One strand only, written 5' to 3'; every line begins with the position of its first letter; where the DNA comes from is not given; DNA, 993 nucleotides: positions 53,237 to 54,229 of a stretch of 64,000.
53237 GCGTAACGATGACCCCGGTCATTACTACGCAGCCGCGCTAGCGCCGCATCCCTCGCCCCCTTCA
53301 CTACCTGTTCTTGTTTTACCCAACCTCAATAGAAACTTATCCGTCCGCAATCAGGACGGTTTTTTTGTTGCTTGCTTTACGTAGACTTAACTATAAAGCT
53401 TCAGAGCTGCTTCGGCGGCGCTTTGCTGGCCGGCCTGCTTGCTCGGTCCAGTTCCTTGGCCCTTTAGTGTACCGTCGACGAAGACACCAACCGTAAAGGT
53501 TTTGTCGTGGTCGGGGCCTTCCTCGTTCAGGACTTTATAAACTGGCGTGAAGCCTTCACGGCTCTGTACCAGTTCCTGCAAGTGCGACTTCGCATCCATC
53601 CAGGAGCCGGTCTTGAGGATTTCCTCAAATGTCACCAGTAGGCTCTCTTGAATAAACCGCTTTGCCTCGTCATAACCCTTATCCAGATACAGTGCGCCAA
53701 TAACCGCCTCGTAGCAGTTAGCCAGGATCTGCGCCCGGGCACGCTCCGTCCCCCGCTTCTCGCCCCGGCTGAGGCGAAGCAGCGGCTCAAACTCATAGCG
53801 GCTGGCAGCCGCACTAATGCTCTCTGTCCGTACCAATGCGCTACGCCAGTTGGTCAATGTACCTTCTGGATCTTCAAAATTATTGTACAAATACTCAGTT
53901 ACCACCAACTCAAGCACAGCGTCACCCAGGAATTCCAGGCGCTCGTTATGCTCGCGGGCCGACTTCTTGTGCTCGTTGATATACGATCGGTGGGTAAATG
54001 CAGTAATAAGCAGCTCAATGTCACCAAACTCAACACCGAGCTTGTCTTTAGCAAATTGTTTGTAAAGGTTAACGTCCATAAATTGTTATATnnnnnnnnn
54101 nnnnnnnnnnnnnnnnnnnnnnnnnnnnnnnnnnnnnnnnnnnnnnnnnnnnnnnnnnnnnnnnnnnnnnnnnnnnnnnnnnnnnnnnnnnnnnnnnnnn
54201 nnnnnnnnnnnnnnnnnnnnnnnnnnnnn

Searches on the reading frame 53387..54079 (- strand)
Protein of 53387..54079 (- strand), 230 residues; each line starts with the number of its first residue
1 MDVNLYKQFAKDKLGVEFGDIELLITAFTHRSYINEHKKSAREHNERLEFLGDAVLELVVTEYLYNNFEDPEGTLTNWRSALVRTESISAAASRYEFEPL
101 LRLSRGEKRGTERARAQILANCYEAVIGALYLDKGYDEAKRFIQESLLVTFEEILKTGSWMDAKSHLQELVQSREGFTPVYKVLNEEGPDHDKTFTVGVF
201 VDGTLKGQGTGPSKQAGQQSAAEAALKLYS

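Call 10: find_related_loci(query=window:53390-54079:-, collection=genome_contigs, flank=6000)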
Query window:53390-54079:- (230 aa) in genome_contigs; peptide patterns used: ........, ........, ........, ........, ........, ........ (x = any residue, [..] = any of these).
405 stretches matched a pattern; 278 encode a relative of the query (tblastn E <= 1e-3); the best 80 are kept; 80 distinct loci.
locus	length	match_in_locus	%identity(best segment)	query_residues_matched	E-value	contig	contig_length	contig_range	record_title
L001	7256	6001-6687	82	1-229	4e-130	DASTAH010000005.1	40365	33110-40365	MAG TPA_asm: Candidatus Saccharimonadales bacterium isolate SMAG_U731 k141_731858, whole genome shotgun sequence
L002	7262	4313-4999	80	1-229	8e-127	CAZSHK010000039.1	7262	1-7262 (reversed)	MAG TPA_asm: uncultured Candidatus Saccharibacteria bacterium isolate SRP200132_co1_696 genome assembly, contig: NODE_19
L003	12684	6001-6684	80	2-229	2e-126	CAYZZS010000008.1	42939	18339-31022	MAG TPA_asm: uncultured Candidatus Saccharibacteria bacterium isolate SRP144015_co1_48 genome assembly, contig: NODE_471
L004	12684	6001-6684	79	2-229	1e-125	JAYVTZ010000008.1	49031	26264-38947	MAG: Burkholderiaceae bacterium isolate GL74_UP_metabat_189 GL74_UP_metabat_189_7, whole genome shotgun sequence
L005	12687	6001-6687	79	1-229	2e-125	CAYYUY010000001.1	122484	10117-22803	MAG TPA_asm: uncultured Candidatus Saccharibacteria bacterium isolate SRP193066_co1_2 genome assembly, contig: NODE_199_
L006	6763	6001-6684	79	2-229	2e-125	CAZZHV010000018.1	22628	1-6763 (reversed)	MAG TPA_asm: uncultured Candidatus Saccharibacteria bacterium isolate SRP200132_co1_55 genome assembly, contig: NODE_392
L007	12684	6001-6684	79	2-229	2e-125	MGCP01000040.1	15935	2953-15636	MAG: Candidatus Saccharibacteria bacterium RIFCSPHIGHO2_02_FULL_47_12 rifcsphigho2_02_scaffold_6602, whole genome shotgu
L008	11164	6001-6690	77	1-230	1e-124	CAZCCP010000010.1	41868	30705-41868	MAG TPA_asm: uncultured Candidatus Saccharibacteria bacterium isolate SRP200132_co1_638 genome assembly, contig: NODE_15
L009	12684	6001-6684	79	2-229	1e-124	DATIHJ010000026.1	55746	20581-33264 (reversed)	MAG TPA_asm: Patescibacteria group bacterium isolate SMAG_U15635 k141_234635, whole genome shotgun sequence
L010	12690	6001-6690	77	1-230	2e-124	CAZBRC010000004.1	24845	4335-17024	MAG TPA_asm: uncultured Candidatus Saccharibacteria bacterium isolate SRP292972_co3_132 genome assembly, contig: NODE_11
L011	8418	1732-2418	77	1-229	4e-122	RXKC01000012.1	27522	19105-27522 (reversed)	MAG: Candidatus Saccharibacteria bacterium isolate AWTP1-31 sample_9_scaffold_134, whole genome shotgun sequence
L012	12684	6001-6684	77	2-229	4e-122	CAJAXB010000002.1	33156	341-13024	uncultured Candidatus Saccharibacteria bacterium isolate Loc090907-4m_bin-620 genome assembly, contig: bin-620:02/95, wh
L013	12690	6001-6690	78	1-230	3e-122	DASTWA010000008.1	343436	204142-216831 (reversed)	MAG TPA_asm: Candidatus Saccharimonadales bacterium isolate SMAG_U2374 k141_62929, whole genome shotgun sequence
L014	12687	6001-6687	78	1-229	6e-122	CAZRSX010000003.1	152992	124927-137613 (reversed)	MAG TPA_asm: uncultured Candidatus Saccharibacteria bacterium isolate SRP344714_co2_192 genome assembly, contig: NODE_19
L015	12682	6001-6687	76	1-229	6e-121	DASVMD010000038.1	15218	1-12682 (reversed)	MAG TPA_asm: Candidatus Saccharimonadales bacterium isolate SMAG_U3091 k141_172934, whole genome shotgun sequence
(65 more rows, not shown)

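Call 18: find_encoding_contigs(protein=window:53387-54079:-, flank=4000, max_places=10)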
Protein window:53387-54079:- (230 aa): 2 contigs read that carry it; 2 places shown.
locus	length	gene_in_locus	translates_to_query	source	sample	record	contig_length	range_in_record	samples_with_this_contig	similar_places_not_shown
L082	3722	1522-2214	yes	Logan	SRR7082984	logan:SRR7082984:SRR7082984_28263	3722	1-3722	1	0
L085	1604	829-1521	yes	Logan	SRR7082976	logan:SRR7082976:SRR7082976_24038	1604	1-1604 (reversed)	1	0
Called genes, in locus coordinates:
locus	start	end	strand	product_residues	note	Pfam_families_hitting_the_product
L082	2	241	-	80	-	?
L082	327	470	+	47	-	-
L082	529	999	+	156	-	PF01029:NusB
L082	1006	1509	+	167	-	PF00293:NUDIX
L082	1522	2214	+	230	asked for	PF22935:RM44_endonuclase (weak), PF14622:Ribonucleas_3_3, PF00636:Ribonuclease_3, PF00035:dsrm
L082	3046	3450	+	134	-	PF00886:Ribosomal_S16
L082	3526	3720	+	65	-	?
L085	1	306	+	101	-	?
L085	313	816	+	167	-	PF00293:NUDIX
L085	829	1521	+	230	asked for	PF22935:RM44_endonuclase (weak), PF14622:Ribonucleas_3_3, PF00636:Ribonuclease_3, PF00035:dsrm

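Call 31: find_homologous_proteins(query=window:53390-54079:-, max_evalue=1e-60)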
Query window:53390-54079:- (230 aa): 7831 proteins with E <= 1e-60 among 8000 candidates; the best 120 are listed.
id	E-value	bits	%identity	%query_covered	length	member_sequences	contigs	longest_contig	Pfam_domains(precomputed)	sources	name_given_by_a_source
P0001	3.3e-147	506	100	100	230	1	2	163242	PF00636.32,PF22935.2,PF14622.12,PF00035.33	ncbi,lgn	-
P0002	8.6e-125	433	83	100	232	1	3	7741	PF14709.14,PF22892.3,PF00636.32,PF14622.12,PF00035.33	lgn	-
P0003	8.1e-123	426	84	99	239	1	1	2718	PF00636.32,PF22935.2,PF14622.12,PF00035.33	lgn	-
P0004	1.4e-122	425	84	98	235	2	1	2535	PF00636.32,PF22935.2,PF14622.12,PF00035.33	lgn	-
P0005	4.7e-122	424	80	100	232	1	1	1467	PF14709.14,PF22892.3,PF00636.32,PF22935.2,PF14622.12,PF00035.33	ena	-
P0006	5.3e-122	424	83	99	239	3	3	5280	PF00636.32,PF22935.2,PF14622.12,PF00035.33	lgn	-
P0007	6.0e-122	423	83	100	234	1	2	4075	PF00636.32,PF22935.2,PF14622.12,PF00035.33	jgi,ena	-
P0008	9.8e-122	423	82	100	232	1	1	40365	PF00636.32,PF14622.12,PF00035.33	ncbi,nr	ncbi:MAG TPA: ribonuclease III [Candidatus Saccharimonadales bacterium]|nr:ribonuclease III [Candida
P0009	1.1e-121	423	85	97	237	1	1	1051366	PF14709.14,PF00636.32,PF22935.2,PF14622.12,PF00035.33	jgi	jgi:ribonuclease-3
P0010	1.4e-121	422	82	99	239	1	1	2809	PF00636.32,PF22935.2,PF14622.12,PF00035.33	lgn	-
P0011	1.8e-121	422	83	100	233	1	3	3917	PF00636.32,PF22935.2,PF14622.12,PF00035.33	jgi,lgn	-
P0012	1.8e-121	422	83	100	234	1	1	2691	PF00636.32,PF22935.2,PF14622.12,PF00035.33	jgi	-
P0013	2.1e-121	422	84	97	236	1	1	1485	PF00636.32,PF22935.2,PF14622.12,PF00035.33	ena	-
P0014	2.6e-121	421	82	99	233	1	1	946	PF00636.32,PF22935.2,PF14622.12,PF00035.33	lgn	-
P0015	3.9e-121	421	83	100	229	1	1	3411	PF00636.32,PF22935.2,PF14622.12,PF00035.33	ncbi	ncbi:MAG TPA: ribonuclease III, partial [Chroococcales cyanobacterium]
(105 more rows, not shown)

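Call 44: find_encoding_contigs(protein=P0009, flank=5000, max_places=3)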
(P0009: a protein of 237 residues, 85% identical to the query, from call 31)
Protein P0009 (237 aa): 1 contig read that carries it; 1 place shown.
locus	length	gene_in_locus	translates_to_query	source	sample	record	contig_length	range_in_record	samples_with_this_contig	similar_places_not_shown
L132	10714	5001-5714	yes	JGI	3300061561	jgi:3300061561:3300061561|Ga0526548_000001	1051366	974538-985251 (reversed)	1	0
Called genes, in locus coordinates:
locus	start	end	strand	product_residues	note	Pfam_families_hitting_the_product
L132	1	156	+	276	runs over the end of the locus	-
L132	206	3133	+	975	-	PF00133:tRNA-synt_1, PF09334:tRNA-synt_1g, PF13603:tRNA-synt_1_2, PF00293:NUDIX (weak), PF00133:tRNA-synt_1, PF08264:Anticodon_1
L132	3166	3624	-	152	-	-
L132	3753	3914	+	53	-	PF01783:Ribosomal_L32p (weak)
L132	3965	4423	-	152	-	-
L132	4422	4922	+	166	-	PF00293:NUDIX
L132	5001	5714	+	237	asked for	PF22935:RM44_endonuclase (weak), PF14622:Ribonucleas_3_3, PF00636:Ribonuclease_3, PF14709:DND1_DSRM (weak), PF00035:dsrm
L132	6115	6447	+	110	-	-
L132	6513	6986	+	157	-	PF00886:Ribosomal_S16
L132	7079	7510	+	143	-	PF13083:KH_KhpA-B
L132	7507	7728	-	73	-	-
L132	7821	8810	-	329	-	-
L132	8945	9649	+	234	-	PF01746:tRNA_m1G_MT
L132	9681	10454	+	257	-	-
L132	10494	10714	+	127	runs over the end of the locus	PF09055:Sod_Ni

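Call 45: find_encoding_contigs(protein=P0003, flank=5000, max_places=3)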
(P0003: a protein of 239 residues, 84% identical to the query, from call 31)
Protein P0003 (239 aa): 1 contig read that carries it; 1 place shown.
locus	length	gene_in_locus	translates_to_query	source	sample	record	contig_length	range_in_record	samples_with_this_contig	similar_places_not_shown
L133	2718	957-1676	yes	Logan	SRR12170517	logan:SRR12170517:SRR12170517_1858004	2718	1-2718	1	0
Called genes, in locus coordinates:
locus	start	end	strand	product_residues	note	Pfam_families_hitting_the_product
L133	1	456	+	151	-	?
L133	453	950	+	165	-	PF00293:NUDIX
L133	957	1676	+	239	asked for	PF22935:RM44_endonuclase (weak), PF14622:Ribonucleas_3_3, PF00636:Ribonuclease_3, PF00035:dsrm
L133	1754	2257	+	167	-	PF00886:Ribosomal_S16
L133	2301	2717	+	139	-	?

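Call 46: find_encoding_contigs(protein=P0006, flank=5000, max_places=3)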
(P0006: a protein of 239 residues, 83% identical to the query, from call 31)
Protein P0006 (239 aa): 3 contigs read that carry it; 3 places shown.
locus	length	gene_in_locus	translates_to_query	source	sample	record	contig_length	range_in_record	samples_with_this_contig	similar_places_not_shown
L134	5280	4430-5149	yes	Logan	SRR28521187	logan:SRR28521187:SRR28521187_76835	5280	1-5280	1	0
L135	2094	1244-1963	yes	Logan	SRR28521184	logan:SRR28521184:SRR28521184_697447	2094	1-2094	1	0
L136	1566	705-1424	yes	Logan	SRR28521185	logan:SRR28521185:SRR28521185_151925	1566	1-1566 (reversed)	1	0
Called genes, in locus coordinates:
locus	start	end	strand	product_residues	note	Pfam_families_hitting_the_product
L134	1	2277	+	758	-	?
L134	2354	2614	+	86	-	-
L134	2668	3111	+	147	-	-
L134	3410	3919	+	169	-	PF01029:NusB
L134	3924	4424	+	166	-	PF00293:NUDIX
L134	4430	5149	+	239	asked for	PF22935:RM44_endonuclase (faint), PF14622:Ribonucleas_3_3, PF00636:Ribonuclease_3, PF00035:dsrm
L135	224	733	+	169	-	PF01029:NusB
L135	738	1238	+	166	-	PF00293:NUDIX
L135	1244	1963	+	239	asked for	PF22935:RM44_endonuclase (faint), PF14622:Ribonucleas_3_3, PF00636:Ribonuclease_3, PF00035:dsrm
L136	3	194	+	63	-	?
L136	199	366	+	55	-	-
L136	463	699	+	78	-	-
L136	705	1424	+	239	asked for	PF22935:RM44_endonuclase (faint), PF14622:Ribonucleas_3_3, PF00636:Ribonuclease_3, PF00035:dsrm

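Call 47: find_encoding_contigs(protein=P0002, flank=5000, max_places=3)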
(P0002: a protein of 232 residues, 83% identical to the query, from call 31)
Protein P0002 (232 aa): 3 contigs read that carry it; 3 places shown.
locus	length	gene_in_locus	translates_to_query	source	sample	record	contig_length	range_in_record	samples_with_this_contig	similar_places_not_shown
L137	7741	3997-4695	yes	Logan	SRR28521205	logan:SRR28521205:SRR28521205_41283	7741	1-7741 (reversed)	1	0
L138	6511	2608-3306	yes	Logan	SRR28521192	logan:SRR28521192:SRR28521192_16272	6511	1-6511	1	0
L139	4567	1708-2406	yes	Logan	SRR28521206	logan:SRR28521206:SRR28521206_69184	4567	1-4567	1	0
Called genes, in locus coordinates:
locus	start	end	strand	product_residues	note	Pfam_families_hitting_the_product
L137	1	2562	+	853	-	?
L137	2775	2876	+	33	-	-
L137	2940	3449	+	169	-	PF01029:NusB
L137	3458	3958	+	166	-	PF00293:NUDIX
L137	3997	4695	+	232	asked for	PF14622:Ribonucleas_3_3, PF00636:Ribonuclease_3, PF14709:DND1_DSRM (faint), PF22892:DSRM_MRPL44 (weak), PF00035:dsrm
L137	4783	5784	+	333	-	-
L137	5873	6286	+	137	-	PF00886:Ribosomal_S16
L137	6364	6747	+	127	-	PF13083:KH_KhpA-B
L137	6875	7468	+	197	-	PF01746:tRNA_m1G_MT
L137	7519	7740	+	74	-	?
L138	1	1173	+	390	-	?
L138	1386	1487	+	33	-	-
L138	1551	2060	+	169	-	PF01029:NusB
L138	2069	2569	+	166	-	PF00293:NUDIX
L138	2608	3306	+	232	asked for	PF14622:Ribonucleas_3_3, PF00636:Ribonuclease_3, PF14709:DND1_DSRM (faint), PF22892:DSRM_MRPL44 (weak), PF00035:dsrm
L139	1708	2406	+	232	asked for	PF14622:Ribonucleas_3_3, PF00636:Ribonuclease_3, PF14709:DND1_DSRM (faint), PF22892:DSRM_MRPL44 (weak), PF00035:dsrm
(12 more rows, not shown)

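Call 57: find_related_loci(query=window:53390-54079:-, collection=metagenome_contigs, flank=3500)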
Query window:53390-54079:- (230 aa) in metagenome_contigs; peptide patterns used: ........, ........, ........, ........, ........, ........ (x = any residue, [..] = any of these).
376 stretches matched a pattern; 266 encode a relative of the query (tblastn E <= 1e-3); the best 80 are kept; 80 distinct loci.
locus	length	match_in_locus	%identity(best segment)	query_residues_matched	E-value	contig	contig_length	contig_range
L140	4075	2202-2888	83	1-229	2e-133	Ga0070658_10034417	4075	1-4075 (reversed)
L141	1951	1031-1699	82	1-223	2e-135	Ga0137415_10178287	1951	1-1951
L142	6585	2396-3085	78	1-230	5e-126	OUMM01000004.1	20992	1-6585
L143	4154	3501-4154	84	1-218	9e-128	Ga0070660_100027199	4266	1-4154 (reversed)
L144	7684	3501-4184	79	2-229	8e-126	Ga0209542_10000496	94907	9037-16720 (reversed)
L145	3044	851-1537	80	1-229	1e-129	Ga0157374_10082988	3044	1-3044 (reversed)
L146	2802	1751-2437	79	1-229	2e-129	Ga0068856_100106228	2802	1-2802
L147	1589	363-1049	78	1-229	2e-133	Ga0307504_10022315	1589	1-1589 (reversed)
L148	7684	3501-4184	77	2-229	2e-123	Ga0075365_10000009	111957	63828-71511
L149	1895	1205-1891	78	1-229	3e-131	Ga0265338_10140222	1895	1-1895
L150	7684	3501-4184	79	2-229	8e-123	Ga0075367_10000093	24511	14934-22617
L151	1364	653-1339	77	1-229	3e-133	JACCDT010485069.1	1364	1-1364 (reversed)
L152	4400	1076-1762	79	1-229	2e-123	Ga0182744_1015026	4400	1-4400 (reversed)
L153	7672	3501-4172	80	6-229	1e-121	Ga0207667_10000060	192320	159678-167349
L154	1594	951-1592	84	2-215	3e-131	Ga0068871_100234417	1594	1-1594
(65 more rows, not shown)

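Call 82: list_cluster_members(proteins=[P0001])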
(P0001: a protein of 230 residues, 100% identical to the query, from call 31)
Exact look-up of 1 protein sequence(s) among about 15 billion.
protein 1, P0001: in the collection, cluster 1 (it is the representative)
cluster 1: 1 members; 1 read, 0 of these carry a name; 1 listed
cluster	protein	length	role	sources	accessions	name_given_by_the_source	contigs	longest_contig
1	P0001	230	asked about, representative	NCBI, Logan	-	-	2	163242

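Call 84: search_protein_families(library=pfam, max_evalue=0.001, proteins=[L137:4783-5784:+, L132:6115-6447:+])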
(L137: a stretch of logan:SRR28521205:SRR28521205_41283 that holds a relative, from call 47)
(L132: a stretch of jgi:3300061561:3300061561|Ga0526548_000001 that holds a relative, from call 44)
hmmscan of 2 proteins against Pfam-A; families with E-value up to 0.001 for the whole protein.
L137:4783-5784:+ (333 aa): 0 families

L132:6115-6447:+ (110 aa): 0 families
